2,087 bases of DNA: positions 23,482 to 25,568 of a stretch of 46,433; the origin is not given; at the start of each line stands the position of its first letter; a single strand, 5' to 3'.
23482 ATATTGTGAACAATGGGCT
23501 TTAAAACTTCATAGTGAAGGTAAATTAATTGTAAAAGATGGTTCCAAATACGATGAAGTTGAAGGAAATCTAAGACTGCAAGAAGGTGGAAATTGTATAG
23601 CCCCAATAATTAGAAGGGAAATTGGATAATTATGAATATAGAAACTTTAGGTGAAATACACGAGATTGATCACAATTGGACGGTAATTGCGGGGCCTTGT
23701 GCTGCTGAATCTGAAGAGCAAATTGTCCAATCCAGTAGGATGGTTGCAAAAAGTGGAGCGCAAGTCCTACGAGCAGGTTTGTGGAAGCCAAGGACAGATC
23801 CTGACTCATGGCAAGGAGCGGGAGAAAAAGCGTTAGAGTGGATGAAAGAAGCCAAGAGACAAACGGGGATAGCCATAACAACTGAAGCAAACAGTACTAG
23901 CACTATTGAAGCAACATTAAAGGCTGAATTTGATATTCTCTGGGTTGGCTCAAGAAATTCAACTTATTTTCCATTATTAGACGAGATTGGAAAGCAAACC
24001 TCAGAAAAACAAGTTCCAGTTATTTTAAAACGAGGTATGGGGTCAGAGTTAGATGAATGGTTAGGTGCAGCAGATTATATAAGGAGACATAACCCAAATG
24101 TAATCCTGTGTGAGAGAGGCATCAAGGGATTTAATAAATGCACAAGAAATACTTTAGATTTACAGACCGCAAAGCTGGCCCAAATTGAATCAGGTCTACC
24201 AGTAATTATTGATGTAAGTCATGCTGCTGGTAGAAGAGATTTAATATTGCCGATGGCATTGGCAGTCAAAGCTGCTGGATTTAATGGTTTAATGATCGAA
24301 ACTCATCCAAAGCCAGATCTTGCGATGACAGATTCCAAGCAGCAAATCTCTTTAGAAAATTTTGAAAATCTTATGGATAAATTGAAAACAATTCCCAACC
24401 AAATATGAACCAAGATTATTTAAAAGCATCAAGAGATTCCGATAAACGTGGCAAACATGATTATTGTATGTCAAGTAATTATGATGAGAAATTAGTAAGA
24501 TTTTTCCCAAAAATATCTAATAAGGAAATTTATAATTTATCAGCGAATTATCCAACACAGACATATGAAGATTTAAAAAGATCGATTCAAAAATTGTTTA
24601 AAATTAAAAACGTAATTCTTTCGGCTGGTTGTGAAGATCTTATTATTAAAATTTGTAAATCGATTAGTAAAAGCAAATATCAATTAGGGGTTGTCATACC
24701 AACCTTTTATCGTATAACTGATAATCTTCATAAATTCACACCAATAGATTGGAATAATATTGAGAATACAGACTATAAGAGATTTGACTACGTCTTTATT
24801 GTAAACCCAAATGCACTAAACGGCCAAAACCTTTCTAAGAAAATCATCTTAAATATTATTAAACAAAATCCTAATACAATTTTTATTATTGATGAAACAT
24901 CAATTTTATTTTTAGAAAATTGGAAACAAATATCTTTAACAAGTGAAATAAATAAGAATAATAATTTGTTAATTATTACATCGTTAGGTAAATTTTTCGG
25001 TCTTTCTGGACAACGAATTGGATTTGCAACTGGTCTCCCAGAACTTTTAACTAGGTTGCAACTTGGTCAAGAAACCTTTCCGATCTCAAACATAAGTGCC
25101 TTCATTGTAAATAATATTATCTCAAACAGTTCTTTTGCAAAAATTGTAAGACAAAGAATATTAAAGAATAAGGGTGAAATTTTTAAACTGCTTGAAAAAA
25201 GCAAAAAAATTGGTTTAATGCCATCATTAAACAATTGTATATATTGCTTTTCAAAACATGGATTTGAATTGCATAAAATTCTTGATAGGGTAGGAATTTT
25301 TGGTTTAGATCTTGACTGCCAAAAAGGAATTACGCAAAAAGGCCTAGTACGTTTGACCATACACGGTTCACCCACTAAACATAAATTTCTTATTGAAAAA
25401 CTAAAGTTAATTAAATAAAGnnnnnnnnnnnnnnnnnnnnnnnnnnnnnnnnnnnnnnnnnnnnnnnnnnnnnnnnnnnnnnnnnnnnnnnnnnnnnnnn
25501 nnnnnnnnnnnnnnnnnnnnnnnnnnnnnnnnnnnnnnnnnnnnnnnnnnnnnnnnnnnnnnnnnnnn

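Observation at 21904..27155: Translationally coupled six-gene operon (kinase / U32 / DAHP-synthase-like / aminotransferase / beta-RFAP-synthase-like / methyltransferase): candidate undescribed biosynthetic or modification pathway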

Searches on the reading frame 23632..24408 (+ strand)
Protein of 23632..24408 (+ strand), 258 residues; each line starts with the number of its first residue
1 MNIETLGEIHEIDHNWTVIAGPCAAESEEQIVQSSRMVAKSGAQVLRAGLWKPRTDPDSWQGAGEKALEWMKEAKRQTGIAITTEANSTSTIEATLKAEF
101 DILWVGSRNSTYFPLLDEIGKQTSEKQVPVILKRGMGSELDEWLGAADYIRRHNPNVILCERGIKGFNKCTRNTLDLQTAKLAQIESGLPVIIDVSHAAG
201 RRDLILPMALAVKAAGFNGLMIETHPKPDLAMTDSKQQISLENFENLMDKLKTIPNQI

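Call 3: search_protein_families(library=pfam, proteins=[window:23632-24408:+], max_evalue=0.01)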
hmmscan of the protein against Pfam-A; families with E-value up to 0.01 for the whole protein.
window:23632-24408:+ (258 aa): 2 families
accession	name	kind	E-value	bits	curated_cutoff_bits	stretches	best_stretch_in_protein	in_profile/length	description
PF00793.26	DAHP_synth_1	-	8.8e-54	182.6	25.5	1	13-251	15-264/270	DAHP synthetase I family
PF03102.20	NeuB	-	0.00011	22.2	22.1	1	67-251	57-229/241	NeuB family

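Call 4: search_protein_families(library=ncbifam, proteins=[window:23632-24408:+], max_evalue=0.01)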
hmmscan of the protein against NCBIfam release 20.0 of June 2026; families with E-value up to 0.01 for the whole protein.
window:23632-24408:+ (258 aa): 8 families
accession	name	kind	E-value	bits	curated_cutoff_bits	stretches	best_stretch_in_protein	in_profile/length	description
NF006421.0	PRK08673.1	subfamily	3.8e-89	299.3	335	1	13-255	92-330/338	3-deoxy-7-phosphoheptulonate synthase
TIGR01361.1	DAHP_synth_Bsub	equivalog_domain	4.2e-83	278.7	267.75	1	13-253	23-259/260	3-deoxy-7-phosphoheptulonate synthase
NF009239.0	PRK12595.1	equivalog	1.1e-73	248.3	279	1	13-255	116-354/360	bifunctional 3-deoxy-7-phosphoheptulonate synthase/chorismate mutase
NF009933.0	PRK13396.1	subfamily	7.6e-69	232.3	486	1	13-256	99-339/352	3-deoxy-7-phosphoheptulonate synthase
NF041229.1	BagF_FevY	exception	1.6e-59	201.8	700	1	17-248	92-319/340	phospho-2-dehydro-3-deoxyheptonate aldolase BagF/FevY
NF003543.0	PRK05198.1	equivalog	4.4e-21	75.1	242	1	12-255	14-268/273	3-deoxy-8-phosphooctulonate synthase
TIGR01362.1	KDO8P_synth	equivalog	1.6e-20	73.4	314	1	16-255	3-253/258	3-deoxy-8-phosphooctulonate synthase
NF009109.0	PRK12457.1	equivalog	4.9e-12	45.7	457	1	59-255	66-269/281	3-deoxy-8-phosphooctulonate synthase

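Call 50: find_related_loci(query=window:23632-24408:+, collection=metagenome_contigs, flank=10000)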
Query window:23632-24408:+ (258 aa) in metagenome_contigs; peptide patterns used: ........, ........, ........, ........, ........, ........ (x = any residue, [..] = any of these).
218 stretches matched a pattern; 5 encode a relative of the query (tblastn E <= 1e-3); 5 distinct loci.
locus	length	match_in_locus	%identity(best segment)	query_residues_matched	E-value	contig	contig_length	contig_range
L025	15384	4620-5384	80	1-255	1e-144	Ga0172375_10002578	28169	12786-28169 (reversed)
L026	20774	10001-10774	79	1-258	1e-144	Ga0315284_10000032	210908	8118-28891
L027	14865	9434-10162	67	16-258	9e-115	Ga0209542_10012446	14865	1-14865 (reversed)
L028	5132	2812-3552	37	8-251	1e-47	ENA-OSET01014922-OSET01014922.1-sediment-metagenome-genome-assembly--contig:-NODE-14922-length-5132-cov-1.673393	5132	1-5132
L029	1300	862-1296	40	8-152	3e-32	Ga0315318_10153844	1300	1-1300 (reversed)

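Call 52: find_homologous_proteins(query=window:23632-24408:+, max_evalue=0.001)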
Query window:23632-24408:+ (258 aa): 7914 proteins with E <= 0.001 among 8000 candidates; the best 120 are listed.
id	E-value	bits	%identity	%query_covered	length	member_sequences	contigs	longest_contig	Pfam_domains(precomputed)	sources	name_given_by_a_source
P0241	3.3e-168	575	100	100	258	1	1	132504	PF00793.27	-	-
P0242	3.3e-141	487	83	100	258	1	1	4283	PF00793.27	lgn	-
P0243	3.8e-141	487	84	99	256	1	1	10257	PF00793.27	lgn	-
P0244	1.5e-137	475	81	100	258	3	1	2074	PF00793.27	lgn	-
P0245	1.7e-136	472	80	99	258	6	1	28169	PF00793.27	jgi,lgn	-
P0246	3.0e-136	471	81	100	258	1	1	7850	PF00793.27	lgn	-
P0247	4.7e-136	470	79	100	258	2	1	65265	PF00793.27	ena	-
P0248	5.8e-135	467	79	99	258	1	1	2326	PF00793.27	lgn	-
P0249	1.1e-134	466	78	99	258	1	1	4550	PF00793.27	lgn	-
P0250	9.1e-130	450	76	99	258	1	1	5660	PF00793.27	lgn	-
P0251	1.7e-117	409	70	100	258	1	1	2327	PF00793.27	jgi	jgi:3-deoxy-7-phosphoheptulonate synthase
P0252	2.8e-117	409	69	100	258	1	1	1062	PF00793.27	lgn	-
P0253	2.1e-114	399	67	100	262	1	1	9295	PF00793.27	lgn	-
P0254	6.1e-112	391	70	95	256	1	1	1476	PF00793.27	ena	-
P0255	1.9e-111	390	69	95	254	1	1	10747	PF00793.27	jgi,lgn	jgi:3-deoxy-7-phosphoheptulonate synthase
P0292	4.8e-87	310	57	94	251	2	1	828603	PF00793.27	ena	-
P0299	4.2e-85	303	55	92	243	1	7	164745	PF00793.27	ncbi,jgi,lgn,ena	jgi:3-deoxy-7-phosphoheptulonate synthase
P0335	3.7e-65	238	52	93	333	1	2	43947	PF03102.21,PF18152.7,PF00793.27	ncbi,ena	ncbi:MAG: 3-deoxy-7-phosphoheptulonate synthase [Patescibacteria group bacterium]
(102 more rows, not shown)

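Call 53: find_encoding_contigs(protein=P0292, flank=10000, max_places=1)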
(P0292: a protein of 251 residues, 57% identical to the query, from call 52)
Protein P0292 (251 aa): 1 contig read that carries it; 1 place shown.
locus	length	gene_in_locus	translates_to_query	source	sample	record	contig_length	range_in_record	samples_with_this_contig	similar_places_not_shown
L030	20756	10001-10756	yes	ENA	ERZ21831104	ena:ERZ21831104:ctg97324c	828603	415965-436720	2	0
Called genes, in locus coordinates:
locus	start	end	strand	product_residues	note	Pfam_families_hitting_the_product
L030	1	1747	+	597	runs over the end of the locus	PF03200:Glyco_hydro_63, PF22422:MGH1-like_GH, PF17389:Bac_rhamnosid6H, PF01204:Trehalase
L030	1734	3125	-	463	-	PF02366:PMT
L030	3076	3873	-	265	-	PF04055:Radical_SAM, PF13186:SPASM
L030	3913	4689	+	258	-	PF00005:ABC_tran, PF13304:AAA_21 (faint)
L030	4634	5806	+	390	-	PF13685:Fe-ADH_2 (weak), PF01761:DHQ_synthase, PF24621:DHQS_C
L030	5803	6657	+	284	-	PF08501:Shikimate_dh_N, PF01488:Shikimate_DH, PF18317:SDH_C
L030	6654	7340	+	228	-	PF01487:DHquinase_I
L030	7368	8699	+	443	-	-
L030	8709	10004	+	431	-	-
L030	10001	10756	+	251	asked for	PF00793:DAHP_synth_1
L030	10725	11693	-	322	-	PF00535:Glycos_transf_2, PF10111:Glyco_tranf_2_2, PF13641:Glyco_tranf_2_3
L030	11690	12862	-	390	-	PF00534:Glycos_transf_1 (weak), PF13692:Glyco_trans_1_4 (faint)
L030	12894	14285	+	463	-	-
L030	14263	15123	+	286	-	-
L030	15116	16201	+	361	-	PF13439:Glyco_transf_4, PF13579:Glyco_trans_4_4 (faint), PF00534:Glycos_transf_1, PF13692:Glyco_trans_1_4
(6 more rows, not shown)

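Call 54: find_encoding_contigs(protein=P0299, flank=10000, max_places=1)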
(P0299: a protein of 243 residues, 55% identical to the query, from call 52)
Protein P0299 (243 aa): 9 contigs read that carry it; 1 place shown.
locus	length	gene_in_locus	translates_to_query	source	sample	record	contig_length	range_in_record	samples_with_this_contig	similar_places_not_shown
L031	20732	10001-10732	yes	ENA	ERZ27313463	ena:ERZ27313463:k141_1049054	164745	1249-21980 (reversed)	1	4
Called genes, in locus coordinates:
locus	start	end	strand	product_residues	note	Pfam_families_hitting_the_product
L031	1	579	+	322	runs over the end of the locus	PF06508:QueC (weak)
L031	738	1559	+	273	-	PF01061:ABC2_membrane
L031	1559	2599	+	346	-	PF00005:ABC_tran, PF00717:Peptidase_S24 (weak)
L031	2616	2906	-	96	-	PF05402:PqqD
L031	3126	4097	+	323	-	PF06508:QueC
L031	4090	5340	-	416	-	PF00282:Pyridoxal_deC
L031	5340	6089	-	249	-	PF13578:Methyltransf_24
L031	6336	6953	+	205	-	-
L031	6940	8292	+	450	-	-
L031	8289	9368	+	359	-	PF00465:Fe-ADH (weak), PF13685:Fe-ADH_2, PF01761:DHQ_synthase, PF24621:DHQS_C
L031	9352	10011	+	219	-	PF01487:DHquinase_I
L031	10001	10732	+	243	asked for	PF00793:DAHP_synth_1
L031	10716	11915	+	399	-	PF00501:AMP-binding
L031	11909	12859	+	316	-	PF00535:Glycos_transf_2 (weak)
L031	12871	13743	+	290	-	PF01408:GFO_IDH_MocA, PF22725:GFO_IDH_MocA_C3 (weak)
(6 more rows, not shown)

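Call 55: find_encoding_contigs(protein=P0335, flank=10000, max_places=1)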
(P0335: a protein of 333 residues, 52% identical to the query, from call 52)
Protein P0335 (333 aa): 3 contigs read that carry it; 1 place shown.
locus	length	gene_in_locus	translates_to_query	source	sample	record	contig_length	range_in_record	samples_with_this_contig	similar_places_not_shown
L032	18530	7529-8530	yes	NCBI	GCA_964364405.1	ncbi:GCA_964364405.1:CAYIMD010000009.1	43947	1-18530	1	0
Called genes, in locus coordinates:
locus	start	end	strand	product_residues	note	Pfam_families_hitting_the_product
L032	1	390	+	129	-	?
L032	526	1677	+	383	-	PF13784:Fic_N, PF02661:Fic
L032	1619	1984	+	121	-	PF01371:Trp_repressor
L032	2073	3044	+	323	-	PF13310:Virulence_RhuM, PF02661:Fic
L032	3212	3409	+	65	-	-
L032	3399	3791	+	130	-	PF13650:Asp_protease_2 (weak), PF13975:gag-asp_proteas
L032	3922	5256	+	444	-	PF04715:, PF00425:Chorismate_bind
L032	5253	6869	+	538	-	PF00117:GATase, PF07722:Peptidase_C26, PF02885:Glycos_trans_3N, PF00591:Glycos_transf_3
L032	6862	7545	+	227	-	PF00218:IGPS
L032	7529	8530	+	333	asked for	PF18152:DAHP_snth_FXD, PF00793:DAHP_synth_1, PF03102:NeuB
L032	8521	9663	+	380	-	PF00291:PALP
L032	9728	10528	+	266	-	PF00290:Trp_syntA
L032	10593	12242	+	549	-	PF06418:CTP_synth_N, PF00117:GATase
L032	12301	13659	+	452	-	PF28597:T2SSF_N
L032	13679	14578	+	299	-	PF01790:LGT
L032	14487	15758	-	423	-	-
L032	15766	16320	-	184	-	PF03449:GreA_GreB_N, PF01272:GreA_GreB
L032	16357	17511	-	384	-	PF03979:Sigma70_r1_1, PF00140:Sigma70_r1_2, PF04542:Sigma70_r2, PF04539:Sigma70_r3, PF04545:Sigma70_r4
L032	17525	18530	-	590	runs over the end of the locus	PF01807:Zn_ribbon_DnaG, PF08275:DNAG_N, PF01751:Toprim, PF13362:Toprim_3, PF13662:Toprim_4, PF13155:Toprim_2, PF10410:DnaB_bind (weak)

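Call 66: search_protein_families(library=padloc, proteins=[window:23632-24408:+], max_evalue=0.01)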
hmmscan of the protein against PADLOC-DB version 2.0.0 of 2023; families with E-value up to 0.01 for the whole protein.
window:23632-24408:+ (258 aa): 0 families

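Call 67: search_protein_families(library=phrogs, proteins=[window:23632-24408:+], max_evalue=0.001)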
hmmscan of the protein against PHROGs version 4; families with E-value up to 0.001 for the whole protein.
window:23632-24408:+ (258 aa): 1 family
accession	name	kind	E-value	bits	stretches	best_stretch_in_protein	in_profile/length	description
phrog_5045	-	moron, auxiliary metabolic gene and host takeover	1.4e-22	81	1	11-240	48-307/341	phospho-2-dehydro-3-deoxyheptonate aldolase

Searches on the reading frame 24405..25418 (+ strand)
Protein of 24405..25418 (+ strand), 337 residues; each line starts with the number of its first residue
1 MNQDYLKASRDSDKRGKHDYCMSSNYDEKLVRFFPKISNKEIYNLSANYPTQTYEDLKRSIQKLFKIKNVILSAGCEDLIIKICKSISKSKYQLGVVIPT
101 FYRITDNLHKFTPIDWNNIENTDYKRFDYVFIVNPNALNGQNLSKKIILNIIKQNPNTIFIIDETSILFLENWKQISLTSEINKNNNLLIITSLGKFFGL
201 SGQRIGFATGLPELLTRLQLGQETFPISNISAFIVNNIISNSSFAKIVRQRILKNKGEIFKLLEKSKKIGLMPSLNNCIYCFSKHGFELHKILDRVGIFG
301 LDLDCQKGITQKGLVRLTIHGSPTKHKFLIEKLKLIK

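Call 3: search_protein_families(library=pfam, proteins=[window:24405-25418:+], max_evalue=0.01)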
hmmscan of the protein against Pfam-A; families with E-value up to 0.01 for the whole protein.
window:24405-25418:+ (337 aa): 1 family
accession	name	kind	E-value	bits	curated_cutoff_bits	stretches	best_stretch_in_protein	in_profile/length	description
PF00155.27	Aminotran_1_2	-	1.8e-16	60.8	19.7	1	115-332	129-360/361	Aminotransferase class I and II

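Call 4: search_protein_families(library=ncbifam, proteins=[window:24405-25418:+], max_evalue=0.01)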
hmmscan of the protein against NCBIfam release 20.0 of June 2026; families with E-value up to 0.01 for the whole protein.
window:24405-25418:+ (337 aa): 32 families (the best 25 are shown)
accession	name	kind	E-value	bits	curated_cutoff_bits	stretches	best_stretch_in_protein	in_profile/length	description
TIGR01140.1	L_thr_O3P_dcar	equivalog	4.5e-33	114.7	290.55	1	46-333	42-330/331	threonine-phosphate decarboxylase CobD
TIGR01141.1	hisC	equivalog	6e-27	94.4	276.55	1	47-333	50-346/349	histidinol-phosphate transaminase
NF002726.0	PRK02610.1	equivalog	6.7e-15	54.9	391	1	117-333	159-365/374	histidinol-phosphate transaminase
NF006580.0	PRK09105.1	subfamily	1.1e-12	47.5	444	1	130-279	172-317/375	pyridoxal phosphate-dependent aminotransferase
NF051461.1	pyoverd_PtaA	equivalog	2.7e-12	46.1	500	1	129-225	159-254/359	pyoverdine biosynthesis transaminase PtaA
NF002878.0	PRK03321.1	subfamily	4.5e-11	42.1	374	1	126-232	145-252/352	histidinol-phosphate transaminase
NF053748.1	bifunc_CobBC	exception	4.7e-10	38.5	950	1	127-328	598-792/797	bifunctional hydrogenobyrinic acid a,c-diamide synthase/histidinol phosphate aminotransferase CobBC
NF005915.1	PRK07908.1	equivalog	5.4e-10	39.1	360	1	128-266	131-266/332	Rv2231c family histidinol phosphate aminotransferase CobC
NF006225.0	PRK08354.1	equivalog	2.3e-09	37.1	288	1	32-216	29-208/318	putative aminotransferase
NF002877.0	PRK03317.1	equivalog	3.1e-09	36.1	409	1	121-264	160-301/374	histidinol-phosphate transaminase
NF041364.1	GntC_guanitoxin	equivalog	1.4e-08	34.1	415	1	125-286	133-300/356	guanitoxin biosynthesis PLP-dependent (S)-gamma-hydroxy-L-arginine cyclodehydratase GntC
NF003496.0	PRK05166.1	equivalog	2.1e-08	33.4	540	1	40-227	59-264/373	histidinol-phosphate transaminase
NF006014.0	PRK08153.1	equivalog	4.4e-07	29.1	510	1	126-274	156-301/370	pyridoxal phosphate-dependent aminotransferase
NF006755.0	PRK09275.1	equivalog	1.4e-06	27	321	1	117-207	237-324/530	bifunctional aspartate transaminase/aspartate 4-decarboxylase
TIGR03539.1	DapC_actino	equivalog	2.7e-05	23.4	355.65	1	97-218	109-239/357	succinyldiaminopimelate transaminase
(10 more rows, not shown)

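Call 35: search_solved_structures(query=window:24405-25418:+, max_evalue=0.001)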
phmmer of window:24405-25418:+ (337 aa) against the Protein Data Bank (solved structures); distinct sequences matched with E-value up to 0.001: 15.
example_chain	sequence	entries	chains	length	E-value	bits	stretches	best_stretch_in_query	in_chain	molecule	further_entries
8bj1_A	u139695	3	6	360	8.8e-11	44.8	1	126-324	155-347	histidinol-phosphate aminotransferase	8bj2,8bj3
8bj4_A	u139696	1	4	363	9e-11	44.7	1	126-324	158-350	histidinol-phosphate aminotransferase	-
3fkd_A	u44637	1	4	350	1.5e-10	43.9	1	48-239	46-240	L-threonine-O-3-phosphate decarboxylase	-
3ftb_A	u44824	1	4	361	1.4e-09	40.8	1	38-273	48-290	Histidinol-phosphate aminotransferase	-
4r2n_A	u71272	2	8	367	1.2e-07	34.4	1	125-231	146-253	Putative phenylalanine aminotransferase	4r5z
9jfb_A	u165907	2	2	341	1.3e-06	31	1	127-215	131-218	threonine-phosphate decarboxylase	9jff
3ly1_A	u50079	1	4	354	2.5e-06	30.1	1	126-279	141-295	Putative histidinol-phosphate aminotransferase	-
3get_A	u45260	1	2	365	3.6e-06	29.6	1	44-335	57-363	Histidinol-phosphate aminotransferase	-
6oux_A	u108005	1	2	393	1.2e-05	27.9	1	45-210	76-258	Threonine phosphate decarboxylase-like enzyme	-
7szp_A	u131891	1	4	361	2.1e-05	27.1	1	128-272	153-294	Histidinol-phosphate aminotransferase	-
3ffh_A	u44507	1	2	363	5.8e-05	25.6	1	115-278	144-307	Histidinol-phosphate aminotransferase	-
9t0w_A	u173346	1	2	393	0.00017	24.1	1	125-233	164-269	Histidinol-phosphate aminotransferase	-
4r8d_A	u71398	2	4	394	0.00017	24.1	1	125-233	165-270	Histidinol-phosphate aminotransferase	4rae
1fg3_A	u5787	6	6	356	0.0002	23.9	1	128-319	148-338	HISTIDINOL PHOSPHATE AMINOTRANSFERASE | HISTIDINOL-PHOSPHATE AMINOTRANSFERASE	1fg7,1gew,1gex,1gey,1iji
3hdo_A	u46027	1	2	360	0.00029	23.3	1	129-277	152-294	Histidinol-phosphate aminotransferase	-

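Call 66: search_protein_families(library=padloc, proteins=[window:24405-25418:+], max_evalue=0.01)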
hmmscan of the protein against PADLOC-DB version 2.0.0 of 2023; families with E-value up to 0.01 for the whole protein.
window:24405-25418:+ (337 aa): 0 families

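Call 67: search_protein_families(library=phrogs, proteins=[window:24405-25418:+], max_evalue=0.001)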
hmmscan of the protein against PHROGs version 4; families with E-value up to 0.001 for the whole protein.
window:24405-25418:+ (337 aa): 1 family
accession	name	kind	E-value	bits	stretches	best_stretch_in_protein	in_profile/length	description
phrog_5879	-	unknown function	1.3e-06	28.4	1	109-259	154-320/403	-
